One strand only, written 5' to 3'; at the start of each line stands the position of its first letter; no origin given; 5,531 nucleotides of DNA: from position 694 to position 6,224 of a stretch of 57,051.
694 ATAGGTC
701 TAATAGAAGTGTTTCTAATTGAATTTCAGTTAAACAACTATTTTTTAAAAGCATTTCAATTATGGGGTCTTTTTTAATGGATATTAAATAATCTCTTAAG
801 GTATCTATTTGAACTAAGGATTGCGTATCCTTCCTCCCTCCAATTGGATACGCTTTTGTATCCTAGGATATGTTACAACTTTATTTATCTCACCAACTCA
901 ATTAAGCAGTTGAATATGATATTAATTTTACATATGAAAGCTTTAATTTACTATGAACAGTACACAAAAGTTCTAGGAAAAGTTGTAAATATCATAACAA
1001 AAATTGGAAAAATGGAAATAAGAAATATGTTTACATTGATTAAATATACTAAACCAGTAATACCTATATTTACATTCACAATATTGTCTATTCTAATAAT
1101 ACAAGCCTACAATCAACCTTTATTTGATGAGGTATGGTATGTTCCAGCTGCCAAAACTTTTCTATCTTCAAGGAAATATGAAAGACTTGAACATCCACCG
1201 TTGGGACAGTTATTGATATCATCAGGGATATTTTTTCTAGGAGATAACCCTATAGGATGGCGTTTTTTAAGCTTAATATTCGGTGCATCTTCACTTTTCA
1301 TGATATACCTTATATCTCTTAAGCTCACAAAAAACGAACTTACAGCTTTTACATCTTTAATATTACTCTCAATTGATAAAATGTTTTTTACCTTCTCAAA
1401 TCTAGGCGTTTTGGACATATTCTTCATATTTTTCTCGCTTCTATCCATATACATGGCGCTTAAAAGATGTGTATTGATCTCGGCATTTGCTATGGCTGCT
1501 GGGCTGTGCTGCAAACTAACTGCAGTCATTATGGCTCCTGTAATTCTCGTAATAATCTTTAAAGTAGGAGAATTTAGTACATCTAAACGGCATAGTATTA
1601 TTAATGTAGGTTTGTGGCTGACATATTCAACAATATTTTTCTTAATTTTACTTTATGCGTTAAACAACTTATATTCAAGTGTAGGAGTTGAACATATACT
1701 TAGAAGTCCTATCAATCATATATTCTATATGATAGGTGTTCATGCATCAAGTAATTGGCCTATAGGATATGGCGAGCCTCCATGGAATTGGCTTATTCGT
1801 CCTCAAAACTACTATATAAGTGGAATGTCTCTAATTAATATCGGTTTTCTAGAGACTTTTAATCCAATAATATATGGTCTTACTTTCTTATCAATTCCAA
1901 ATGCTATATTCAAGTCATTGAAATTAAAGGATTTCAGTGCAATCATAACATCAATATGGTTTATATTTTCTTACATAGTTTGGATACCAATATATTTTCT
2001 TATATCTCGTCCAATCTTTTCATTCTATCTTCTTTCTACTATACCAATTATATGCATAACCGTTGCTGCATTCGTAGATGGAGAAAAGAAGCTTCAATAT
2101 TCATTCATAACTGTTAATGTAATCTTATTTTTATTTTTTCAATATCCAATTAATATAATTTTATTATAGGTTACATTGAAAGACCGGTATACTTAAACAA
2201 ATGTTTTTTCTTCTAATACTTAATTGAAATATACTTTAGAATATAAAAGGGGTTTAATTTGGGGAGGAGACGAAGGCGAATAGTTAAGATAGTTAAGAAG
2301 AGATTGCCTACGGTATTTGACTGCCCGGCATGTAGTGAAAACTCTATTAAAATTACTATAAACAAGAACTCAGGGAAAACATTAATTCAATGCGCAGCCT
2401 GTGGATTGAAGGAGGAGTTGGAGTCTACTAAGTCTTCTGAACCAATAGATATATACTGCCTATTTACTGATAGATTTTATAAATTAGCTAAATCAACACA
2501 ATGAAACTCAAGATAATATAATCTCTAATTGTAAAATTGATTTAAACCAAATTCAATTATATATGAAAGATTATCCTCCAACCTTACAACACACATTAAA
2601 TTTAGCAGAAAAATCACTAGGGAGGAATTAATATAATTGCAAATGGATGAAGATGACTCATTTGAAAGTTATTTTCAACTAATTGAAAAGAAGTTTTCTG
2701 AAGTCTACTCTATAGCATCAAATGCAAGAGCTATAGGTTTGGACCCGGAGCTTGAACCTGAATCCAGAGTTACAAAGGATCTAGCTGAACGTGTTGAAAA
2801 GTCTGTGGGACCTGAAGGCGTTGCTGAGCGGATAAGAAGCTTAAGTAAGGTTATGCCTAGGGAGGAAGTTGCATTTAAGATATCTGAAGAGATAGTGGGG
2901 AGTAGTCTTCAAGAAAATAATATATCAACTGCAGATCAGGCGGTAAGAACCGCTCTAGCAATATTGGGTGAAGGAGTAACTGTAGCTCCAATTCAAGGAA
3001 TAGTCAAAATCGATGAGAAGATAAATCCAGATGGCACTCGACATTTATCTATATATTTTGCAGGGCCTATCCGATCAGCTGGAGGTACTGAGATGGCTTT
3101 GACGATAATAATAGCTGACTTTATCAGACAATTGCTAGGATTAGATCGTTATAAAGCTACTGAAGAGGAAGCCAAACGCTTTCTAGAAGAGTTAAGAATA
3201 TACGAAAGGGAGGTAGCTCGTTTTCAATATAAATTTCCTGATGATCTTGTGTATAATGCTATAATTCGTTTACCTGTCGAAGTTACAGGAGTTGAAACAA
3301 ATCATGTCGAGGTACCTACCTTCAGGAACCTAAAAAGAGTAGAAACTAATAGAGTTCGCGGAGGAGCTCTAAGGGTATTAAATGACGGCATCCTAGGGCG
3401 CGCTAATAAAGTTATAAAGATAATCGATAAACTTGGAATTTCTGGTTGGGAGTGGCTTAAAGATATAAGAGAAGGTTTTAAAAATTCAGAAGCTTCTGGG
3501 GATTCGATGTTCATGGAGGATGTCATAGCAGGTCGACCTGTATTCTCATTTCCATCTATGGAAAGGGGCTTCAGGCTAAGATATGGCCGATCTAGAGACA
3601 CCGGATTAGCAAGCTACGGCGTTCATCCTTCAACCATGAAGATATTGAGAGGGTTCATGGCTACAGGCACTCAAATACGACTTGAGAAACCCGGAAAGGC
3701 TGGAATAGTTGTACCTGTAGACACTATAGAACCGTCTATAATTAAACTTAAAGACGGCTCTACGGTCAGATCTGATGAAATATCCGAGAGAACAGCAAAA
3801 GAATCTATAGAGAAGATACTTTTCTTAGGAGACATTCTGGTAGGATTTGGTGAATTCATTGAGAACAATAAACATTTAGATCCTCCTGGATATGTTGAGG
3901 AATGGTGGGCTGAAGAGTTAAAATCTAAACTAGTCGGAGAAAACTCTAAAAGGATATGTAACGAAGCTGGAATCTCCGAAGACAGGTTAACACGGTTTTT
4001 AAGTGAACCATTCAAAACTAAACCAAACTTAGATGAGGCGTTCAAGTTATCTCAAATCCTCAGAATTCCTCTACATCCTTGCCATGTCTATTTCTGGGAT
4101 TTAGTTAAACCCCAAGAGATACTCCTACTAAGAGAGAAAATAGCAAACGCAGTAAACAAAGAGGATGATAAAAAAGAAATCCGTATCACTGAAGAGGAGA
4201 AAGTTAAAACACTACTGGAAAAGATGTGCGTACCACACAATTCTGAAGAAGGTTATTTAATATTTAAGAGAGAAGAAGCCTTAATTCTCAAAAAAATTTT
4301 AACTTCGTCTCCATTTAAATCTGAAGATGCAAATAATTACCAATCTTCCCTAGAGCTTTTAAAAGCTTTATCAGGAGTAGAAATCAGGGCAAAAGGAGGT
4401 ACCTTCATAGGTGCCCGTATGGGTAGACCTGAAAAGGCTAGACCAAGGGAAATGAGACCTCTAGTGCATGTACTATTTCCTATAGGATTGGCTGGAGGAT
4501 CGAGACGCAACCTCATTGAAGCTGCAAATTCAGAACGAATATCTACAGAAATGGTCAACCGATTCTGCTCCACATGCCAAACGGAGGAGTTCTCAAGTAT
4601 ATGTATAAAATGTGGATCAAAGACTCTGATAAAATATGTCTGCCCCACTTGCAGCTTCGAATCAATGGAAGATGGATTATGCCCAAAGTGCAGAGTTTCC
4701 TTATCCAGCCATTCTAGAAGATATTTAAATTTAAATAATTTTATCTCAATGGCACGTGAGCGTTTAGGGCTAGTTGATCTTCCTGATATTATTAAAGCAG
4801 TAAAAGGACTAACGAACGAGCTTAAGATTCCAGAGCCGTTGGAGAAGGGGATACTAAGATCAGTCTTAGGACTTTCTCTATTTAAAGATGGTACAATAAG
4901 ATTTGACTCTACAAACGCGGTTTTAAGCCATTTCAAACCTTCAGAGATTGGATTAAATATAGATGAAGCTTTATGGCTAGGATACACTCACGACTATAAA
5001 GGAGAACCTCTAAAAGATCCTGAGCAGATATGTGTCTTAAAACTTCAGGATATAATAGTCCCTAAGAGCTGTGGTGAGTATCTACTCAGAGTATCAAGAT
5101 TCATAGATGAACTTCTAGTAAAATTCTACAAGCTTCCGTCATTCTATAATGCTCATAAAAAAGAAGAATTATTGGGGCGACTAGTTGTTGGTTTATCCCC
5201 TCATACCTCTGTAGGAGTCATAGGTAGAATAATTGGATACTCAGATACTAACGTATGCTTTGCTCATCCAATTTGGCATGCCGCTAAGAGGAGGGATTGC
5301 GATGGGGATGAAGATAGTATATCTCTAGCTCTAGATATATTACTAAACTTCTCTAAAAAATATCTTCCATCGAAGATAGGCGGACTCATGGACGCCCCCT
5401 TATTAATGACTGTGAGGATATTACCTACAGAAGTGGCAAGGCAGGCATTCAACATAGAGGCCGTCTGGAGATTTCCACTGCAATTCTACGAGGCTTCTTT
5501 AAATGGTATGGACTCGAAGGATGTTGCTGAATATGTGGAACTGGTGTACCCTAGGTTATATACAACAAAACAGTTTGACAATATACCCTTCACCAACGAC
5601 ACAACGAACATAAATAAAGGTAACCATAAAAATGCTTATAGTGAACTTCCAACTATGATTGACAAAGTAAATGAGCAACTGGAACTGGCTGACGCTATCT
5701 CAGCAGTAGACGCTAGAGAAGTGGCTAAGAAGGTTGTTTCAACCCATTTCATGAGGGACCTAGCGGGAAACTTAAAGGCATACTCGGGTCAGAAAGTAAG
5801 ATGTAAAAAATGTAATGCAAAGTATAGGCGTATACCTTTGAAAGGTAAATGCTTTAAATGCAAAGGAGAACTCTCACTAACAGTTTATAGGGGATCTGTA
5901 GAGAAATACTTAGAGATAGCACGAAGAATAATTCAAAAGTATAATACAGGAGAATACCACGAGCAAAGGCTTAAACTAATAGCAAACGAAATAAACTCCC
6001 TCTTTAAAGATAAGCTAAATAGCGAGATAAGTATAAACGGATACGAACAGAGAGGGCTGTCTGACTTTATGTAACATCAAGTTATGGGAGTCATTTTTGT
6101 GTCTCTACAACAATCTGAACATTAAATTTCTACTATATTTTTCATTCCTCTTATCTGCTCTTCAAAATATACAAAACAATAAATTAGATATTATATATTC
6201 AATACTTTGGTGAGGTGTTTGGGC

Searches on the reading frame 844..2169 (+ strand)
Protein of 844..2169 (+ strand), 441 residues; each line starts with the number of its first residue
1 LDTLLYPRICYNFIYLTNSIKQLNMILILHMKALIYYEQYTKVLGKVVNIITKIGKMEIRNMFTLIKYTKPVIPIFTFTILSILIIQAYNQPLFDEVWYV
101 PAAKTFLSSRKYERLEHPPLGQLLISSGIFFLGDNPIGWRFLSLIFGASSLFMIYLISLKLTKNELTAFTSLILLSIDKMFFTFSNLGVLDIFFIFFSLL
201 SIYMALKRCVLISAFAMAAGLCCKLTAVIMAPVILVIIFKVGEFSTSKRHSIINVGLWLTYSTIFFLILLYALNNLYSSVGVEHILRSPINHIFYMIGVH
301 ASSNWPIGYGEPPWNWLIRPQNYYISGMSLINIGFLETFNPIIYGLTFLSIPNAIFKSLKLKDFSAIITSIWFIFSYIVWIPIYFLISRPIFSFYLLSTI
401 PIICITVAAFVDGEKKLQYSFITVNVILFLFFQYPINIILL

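Call 29: search_protein_families(library=pfam, proteins=[window:844-2169:+], max_evalue=0.00001)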
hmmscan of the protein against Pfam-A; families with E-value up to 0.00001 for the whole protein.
window:844-2169:+ (441 aa): 2 families
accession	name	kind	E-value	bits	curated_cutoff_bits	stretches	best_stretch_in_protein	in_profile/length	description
PF13231.12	PMT_2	-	7.2e-07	30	26.1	1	117-266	2-151/160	Dolichyl-phosphate-mannose-protein mannosyltransferase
PF02366.24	PMT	-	3.5e-06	27.2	22.7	0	83-270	12-228/245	Dolichyl-phosphate-mannose-protein mannosyltransferase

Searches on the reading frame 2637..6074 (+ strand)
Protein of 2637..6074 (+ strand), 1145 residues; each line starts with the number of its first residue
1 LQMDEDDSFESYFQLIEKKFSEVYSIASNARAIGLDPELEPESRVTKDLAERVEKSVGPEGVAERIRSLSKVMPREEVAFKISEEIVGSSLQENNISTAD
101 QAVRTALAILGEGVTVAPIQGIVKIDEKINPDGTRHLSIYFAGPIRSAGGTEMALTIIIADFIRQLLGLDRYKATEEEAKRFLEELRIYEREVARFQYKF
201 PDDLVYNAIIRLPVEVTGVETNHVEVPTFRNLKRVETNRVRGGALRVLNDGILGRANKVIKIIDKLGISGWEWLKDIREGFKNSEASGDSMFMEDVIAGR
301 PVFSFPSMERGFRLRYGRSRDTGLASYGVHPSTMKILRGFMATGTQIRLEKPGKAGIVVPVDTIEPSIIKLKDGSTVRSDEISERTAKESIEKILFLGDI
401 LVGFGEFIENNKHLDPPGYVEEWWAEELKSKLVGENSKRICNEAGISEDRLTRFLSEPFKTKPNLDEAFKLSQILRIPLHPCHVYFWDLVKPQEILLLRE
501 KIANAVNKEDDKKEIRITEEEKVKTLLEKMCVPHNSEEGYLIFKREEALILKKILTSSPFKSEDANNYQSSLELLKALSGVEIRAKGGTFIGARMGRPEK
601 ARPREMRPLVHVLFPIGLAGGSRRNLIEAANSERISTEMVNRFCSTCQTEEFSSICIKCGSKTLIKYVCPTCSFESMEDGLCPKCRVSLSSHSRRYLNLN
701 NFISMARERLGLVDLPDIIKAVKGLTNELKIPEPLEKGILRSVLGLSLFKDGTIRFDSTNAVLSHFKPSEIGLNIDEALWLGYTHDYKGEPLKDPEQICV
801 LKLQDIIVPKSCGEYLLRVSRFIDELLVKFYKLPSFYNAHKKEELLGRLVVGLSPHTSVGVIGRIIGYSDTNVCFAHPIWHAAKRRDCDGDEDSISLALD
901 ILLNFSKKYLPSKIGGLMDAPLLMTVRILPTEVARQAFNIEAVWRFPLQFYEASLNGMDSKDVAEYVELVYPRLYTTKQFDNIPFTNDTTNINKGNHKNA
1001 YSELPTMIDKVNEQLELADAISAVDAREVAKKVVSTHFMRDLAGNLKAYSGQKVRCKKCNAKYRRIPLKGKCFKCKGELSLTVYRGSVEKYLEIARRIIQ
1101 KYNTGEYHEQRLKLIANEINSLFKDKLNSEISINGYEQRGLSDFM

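Call 10: search_protein_families(library=pfam, proteins=[window:2637-6074:+])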
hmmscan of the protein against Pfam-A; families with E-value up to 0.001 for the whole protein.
window:2637-6074:+ (1145 aa): 3 families
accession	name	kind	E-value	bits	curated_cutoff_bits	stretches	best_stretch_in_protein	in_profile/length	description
PF24846.1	PolC_DP2_cat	-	4.4e-124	413.7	24.3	1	717-1010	6-299/299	DNA polymerase II large subunit DP2, catalytic domain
PF24844.1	PolC_DP2_central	-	9.7e-116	387.1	24.3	1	286-675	8-369/372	DNA polymerase II large subunit DP2, central domain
PF03833.19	PolC_DP2_N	-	3e-99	332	24.3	1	11-278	1-269/271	DNA polymerase II large subunit DP2, N-terminal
